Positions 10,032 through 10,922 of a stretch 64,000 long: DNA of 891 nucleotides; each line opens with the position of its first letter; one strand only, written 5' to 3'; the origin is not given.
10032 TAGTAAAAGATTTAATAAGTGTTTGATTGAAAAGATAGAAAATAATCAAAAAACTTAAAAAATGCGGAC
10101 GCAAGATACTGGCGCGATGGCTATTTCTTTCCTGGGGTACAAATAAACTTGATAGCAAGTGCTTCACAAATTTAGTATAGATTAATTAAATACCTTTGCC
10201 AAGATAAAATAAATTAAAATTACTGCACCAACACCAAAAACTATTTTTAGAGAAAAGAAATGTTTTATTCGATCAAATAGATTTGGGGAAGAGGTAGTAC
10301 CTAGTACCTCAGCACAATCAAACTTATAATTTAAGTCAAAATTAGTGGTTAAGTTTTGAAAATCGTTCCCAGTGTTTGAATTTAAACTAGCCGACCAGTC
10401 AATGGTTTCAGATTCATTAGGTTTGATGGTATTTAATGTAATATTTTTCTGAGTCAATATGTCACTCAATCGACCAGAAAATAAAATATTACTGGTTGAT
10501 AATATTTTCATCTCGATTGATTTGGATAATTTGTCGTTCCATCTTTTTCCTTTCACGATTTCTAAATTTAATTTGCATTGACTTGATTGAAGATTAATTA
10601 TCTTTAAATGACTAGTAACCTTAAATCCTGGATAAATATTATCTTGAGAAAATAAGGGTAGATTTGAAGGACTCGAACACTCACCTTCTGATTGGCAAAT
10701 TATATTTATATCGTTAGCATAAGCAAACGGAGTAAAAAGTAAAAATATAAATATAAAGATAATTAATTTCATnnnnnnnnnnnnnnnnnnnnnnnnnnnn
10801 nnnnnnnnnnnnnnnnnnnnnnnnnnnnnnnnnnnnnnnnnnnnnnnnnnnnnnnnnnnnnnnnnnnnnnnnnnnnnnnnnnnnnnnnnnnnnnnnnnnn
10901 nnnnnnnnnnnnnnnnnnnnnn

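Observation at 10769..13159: Signal peptidase I fused to a huge extracellular domain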

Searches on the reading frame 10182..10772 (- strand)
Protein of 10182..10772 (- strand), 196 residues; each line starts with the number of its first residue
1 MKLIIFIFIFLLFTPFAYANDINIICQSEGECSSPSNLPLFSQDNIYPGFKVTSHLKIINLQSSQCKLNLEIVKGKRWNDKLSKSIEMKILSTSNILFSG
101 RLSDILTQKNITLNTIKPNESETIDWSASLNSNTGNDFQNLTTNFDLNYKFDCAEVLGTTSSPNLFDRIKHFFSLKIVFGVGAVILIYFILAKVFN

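Call 3: search_protein_families(library=pfam, proteins=[window:10182-10772:-], max_evalue=0.1)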
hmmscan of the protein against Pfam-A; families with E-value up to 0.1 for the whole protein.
window:10182-10772:- (196 aa): 0 families

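Call 4: search_protein_families(library=ncbifam, proteins=[window:10182-10772:-], max_evalue=0.1)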
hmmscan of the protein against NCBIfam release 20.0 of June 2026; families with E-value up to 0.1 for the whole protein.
window:10182-10772:- (196 aa): 0 families

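Call 46: find_homologous_proteins(query=A3, max_evalue=0.001)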
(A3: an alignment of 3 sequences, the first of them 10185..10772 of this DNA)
Query A3 (3 sequences) (196 aa, profile of the alignment): 7 proteins with E <= 0.001 among 5460 candidates.
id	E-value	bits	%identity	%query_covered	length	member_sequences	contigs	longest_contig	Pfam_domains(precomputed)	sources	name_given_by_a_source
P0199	2.7e-84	300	30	84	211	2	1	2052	-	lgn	-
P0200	4.3e-84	299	35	76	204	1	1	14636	-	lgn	-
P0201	8.8e-82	292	100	100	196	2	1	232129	-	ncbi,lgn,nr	ncbi:MAG: hypothetical protein Q8P53_02190 [Candidatus Shapirobacteria bacterium]|nr:hypothetical pr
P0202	2.0e-55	206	33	73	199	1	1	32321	-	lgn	-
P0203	5.9e-49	184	33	68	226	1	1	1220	-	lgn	-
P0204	1.6e-43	167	32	85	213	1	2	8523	-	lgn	-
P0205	4.1e-36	143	36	98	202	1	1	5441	-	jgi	-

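Call 56: predict_structure(alignment_id=A6)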
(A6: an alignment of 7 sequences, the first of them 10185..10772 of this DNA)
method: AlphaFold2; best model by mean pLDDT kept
length: 196 residues; sequences in the alignment: 7
mean_pLDDT: 76.7   pTM: 0.59
mean pLDDT of the five models: 76.7, 74.7, 74.3, 73.0, 70.6
residues with pLDDT >= 90: 16; 70-90: 133; 50-70: 35; < 50: 12
segments of 3 or more residues with pLDDT < 50: 14-19, 159-164
pLDDT, mean of each block of 10 residues (from residue 1): 68 51 81 76 76 88 89 86 88 85 81 88 89 71 75 70 51 66 80 73
secondary structure, 60 per line:
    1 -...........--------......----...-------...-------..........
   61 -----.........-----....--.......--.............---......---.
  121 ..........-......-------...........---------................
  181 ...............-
elements in order: H2-12 E21-26 E31-33 E41-43 E51-60 E66-74 H80-83 E86-92 E95-101 H102-107 E111-116 E120-130 H132-137 E145-155 H165-195

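Call 60: fold_search(model_id=the predicted structure, library=pdb)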
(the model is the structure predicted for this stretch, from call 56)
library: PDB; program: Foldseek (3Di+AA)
matches with E <= 10: 1348; with E <= 0.001: 2
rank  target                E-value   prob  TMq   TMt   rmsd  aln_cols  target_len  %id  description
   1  5of2                  4.5e-05  1.00  0.49  0.50   4.9       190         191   12  The structural versatility of TasA in B. subtilis biofilm formation (released 2018-03-21)
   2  5of1_B                2.1e-04  1.00  0.46  0.47   4.5       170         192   13  The structural versatility of TasA in B. subtilis biofilm formation (released 2018-03-21)
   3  1szb_A                1.3e-03  0.99  0.29  0.33   8.4       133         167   14  Crystal structure of the human MBL-associated protein 19 (MAp19) (released 2004-06-22)
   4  6f1d                  1.3e-03  0.99  0.27  0.41   8.3       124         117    6  CUB2 domain of C1r (released 2018-01-17)
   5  6ake_D                1.5e-03  0.97  0.25  0.36   7.0       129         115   15  Crystal structure of mouse claudin-3 in complex with C-terminal fragment of Clostridium perfringens enterotoxin (released 2019-02-27)
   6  9wca_F                1.7e-03  0.95  0.28  0.19  13.5       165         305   13  Closed state of A8 gpJ 713 central tail fiber (released 2026-01-28)
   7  7f5b_E                1.8e-03  0.94  0.23  0.24  16.9       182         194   14  LBD-TMD focused reconstruction of DNQX-bound GluK2-1xNeto2 complex (released 2021-09-29)
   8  8xck_F                1.9e-03  0.96  0.29  0.20  12.5       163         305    8  Closed state of central tail fiber of bacteriophage lambda (released 2024-05-01)
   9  9dru_A                2.0e-03  0.84  0.24  0.16  10.1       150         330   15  Crystal structure of 04709_4F04 Fab in complex with H1 HA from A/California/04/2009(H1N1) (released 2025-03-19)
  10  9pzi_H                2.4e-03  0.98  0.27  0.37   6.2       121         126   15  Crystal Structure of synthetic antibody COP-2 in complex with the C-terminal domain of Clostridium perfringens enterot (released 2025-08-20)
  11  4jun_A                2.4e-03  0.87  0.24  0.17   8.5       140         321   10  Crystal structure of H5N1 influenza virus hemagglutinin, clade 5 (released 2014-05-07)
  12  9en2_A                2.8e-03  0.99  0.30  0.26   7.2       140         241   12  Crystal structure of the metalloproteinase enhancer PCPE-1 complexed with nanobodies VHH-H4 and VHH-I5 (released 2024-07-03)
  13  8u5e_A                2.8e-03  0.98  0.27  0.40   6.3       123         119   16  Crystal Structure of C-terminal domain of Clostridium perfringens Enterotoxin in Space Group P 21 21 21 (released 2023-12-20)
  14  9fmt_C                3.2e-03  0.98  0.29  0.13   6.8       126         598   10  Cryo-EM structure of the BcsB hexameric crown from the E. coli cellulose secretion macrocomplex (released 2024-10-16)
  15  6ov2_B                3.3e-03  0.96  0.27  0.36   7.2       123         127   12  Crystal structure of human claudin-9 in complex with Clostridium perfringens entertoxin C-terminal domain in closed fo (released 2019-09-04)
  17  7ueg_A                4.0e-03  0.97  0.30  0.32  10.1       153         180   13  Cryo-EM of bundling pili from Pyrobaculum calidifontis (released 2022-06-29)
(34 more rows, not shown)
